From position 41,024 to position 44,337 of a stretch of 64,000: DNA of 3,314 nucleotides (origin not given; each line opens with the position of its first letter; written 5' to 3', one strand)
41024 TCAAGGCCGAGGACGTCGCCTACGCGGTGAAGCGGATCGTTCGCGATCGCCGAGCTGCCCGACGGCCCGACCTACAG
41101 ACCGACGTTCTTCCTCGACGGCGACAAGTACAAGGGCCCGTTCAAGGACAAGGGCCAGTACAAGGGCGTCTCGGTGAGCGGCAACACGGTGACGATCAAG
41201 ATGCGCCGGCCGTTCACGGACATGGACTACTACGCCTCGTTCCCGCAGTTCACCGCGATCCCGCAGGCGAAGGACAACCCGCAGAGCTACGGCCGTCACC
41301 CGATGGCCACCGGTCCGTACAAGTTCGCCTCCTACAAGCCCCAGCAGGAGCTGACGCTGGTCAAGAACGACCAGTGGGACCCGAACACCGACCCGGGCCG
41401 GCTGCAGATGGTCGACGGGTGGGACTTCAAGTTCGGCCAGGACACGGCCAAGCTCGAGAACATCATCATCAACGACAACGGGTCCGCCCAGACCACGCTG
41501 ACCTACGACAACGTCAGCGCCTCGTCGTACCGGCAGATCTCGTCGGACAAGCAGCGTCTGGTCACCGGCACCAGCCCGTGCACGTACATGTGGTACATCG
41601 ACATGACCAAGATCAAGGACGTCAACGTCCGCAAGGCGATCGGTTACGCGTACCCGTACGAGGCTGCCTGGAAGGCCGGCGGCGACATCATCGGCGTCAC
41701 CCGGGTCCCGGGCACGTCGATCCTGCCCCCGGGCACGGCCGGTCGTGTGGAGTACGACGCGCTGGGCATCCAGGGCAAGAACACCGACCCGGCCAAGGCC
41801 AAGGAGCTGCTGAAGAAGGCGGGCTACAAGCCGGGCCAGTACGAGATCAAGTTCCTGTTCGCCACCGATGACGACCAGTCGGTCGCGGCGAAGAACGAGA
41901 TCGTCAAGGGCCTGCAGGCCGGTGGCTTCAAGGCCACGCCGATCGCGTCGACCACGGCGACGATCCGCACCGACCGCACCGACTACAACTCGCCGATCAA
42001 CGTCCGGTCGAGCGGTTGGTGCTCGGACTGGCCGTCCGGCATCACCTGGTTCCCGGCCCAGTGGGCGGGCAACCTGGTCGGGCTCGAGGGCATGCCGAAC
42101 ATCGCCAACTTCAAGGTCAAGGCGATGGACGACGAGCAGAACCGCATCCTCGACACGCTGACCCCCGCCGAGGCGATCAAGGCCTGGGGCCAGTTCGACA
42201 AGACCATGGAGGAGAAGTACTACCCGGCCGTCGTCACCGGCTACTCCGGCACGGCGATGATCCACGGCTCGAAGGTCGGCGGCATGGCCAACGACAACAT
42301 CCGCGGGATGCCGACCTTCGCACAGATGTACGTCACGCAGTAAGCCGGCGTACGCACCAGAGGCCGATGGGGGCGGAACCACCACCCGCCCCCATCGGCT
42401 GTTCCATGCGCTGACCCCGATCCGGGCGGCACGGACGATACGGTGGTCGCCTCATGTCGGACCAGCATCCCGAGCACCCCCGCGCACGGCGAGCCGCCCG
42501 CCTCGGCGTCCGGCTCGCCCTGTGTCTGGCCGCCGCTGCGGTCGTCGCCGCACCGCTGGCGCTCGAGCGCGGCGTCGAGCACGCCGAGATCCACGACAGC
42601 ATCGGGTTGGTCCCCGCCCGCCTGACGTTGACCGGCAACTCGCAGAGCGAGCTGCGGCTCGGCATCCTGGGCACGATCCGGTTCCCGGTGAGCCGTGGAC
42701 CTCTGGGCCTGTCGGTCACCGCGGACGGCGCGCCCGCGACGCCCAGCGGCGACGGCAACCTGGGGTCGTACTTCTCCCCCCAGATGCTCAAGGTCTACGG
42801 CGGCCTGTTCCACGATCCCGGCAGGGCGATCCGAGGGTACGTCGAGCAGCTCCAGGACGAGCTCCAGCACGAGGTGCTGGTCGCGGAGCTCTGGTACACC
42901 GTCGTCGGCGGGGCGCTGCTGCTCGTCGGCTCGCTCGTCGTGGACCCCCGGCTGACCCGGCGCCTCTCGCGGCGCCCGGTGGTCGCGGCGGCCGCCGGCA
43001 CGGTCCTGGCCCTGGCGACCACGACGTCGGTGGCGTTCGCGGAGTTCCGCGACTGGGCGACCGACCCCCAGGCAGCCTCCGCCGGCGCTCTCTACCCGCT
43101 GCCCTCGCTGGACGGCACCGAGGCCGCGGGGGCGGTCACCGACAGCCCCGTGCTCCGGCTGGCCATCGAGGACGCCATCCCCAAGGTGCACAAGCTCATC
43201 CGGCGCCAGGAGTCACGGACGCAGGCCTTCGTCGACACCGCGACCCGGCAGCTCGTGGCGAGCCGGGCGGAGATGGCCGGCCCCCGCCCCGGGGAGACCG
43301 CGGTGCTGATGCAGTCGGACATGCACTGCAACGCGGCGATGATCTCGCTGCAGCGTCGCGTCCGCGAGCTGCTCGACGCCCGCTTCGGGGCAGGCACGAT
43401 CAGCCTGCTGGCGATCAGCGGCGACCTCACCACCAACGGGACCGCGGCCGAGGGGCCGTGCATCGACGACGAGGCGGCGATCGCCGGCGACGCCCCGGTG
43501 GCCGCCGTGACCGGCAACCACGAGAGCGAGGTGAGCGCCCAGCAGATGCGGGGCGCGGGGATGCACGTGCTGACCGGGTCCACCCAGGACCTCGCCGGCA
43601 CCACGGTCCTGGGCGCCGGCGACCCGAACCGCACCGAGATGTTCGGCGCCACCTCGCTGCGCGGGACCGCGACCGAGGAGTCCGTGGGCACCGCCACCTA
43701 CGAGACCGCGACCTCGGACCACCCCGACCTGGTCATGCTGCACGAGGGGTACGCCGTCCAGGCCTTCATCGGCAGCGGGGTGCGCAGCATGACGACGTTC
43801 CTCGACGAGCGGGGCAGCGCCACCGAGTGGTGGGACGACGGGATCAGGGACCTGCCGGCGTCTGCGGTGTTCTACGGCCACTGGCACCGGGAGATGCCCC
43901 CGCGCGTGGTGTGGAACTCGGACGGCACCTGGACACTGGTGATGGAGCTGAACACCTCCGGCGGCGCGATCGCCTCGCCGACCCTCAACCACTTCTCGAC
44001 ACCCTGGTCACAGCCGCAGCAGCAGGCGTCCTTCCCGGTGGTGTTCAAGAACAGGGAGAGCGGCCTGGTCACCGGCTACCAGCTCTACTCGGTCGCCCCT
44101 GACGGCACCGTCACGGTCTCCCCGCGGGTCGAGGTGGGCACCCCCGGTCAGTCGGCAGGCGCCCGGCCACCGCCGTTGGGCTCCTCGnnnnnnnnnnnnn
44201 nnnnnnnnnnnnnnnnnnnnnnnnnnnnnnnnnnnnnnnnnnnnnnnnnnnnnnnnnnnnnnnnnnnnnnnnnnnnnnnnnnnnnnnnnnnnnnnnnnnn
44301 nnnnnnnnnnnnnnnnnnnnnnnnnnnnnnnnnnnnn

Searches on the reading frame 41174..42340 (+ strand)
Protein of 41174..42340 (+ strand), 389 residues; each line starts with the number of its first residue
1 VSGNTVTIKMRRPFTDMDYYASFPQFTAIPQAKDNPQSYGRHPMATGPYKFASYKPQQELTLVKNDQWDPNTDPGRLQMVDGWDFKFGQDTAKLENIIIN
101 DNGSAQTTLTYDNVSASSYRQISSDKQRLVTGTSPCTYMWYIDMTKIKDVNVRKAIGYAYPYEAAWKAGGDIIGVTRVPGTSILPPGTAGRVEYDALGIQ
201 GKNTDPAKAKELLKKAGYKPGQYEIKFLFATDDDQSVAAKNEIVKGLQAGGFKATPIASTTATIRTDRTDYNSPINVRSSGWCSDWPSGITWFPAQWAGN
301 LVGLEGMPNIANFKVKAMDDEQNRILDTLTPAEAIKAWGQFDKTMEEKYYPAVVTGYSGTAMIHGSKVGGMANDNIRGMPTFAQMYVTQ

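Call 89: search_protein_families(library=pfam, proteins=[window:41174-42340:+], max_evalue=0.001)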
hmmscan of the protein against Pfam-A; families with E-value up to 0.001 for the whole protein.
window:41174-42340:+ (389 aa): 1 family
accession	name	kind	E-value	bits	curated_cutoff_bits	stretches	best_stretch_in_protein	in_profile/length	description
PF00496.27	SBP_bac_5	-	5.9e-31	108.3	32.4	1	4-293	74-357/368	Bacterial extracellular solute-binding proteins, family 5 Middle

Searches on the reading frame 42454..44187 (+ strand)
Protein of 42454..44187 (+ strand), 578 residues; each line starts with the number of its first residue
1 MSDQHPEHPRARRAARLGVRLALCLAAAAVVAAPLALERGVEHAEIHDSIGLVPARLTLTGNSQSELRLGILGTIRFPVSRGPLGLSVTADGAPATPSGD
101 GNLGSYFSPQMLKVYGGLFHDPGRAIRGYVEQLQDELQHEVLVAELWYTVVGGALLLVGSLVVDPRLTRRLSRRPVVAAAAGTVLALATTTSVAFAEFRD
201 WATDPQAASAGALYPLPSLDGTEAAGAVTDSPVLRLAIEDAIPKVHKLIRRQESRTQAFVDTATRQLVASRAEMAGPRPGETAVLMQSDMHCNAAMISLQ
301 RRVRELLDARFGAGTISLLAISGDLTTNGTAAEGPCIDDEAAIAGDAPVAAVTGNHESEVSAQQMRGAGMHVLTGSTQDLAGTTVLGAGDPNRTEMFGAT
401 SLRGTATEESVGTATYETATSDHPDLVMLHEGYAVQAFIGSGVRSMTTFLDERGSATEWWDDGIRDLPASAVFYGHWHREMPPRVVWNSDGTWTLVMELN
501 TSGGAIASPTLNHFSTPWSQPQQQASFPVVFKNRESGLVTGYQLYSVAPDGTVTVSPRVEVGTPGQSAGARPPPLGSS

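Call 89: search_protein_families(library=pfam, proteins=[window:42454-44187:+], max_evalue=0.001)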
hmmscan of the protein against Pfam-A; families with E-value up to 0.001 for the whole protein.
window:42454-44187:+ (578 aa): 1 family
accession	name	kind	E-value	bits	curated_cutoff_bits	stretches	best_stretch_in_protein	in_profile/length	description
PF00149.33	Metallophos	-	2.6e-05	25.2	21.5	1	284-479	3-190/191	Calcineurin-like phosphoesterase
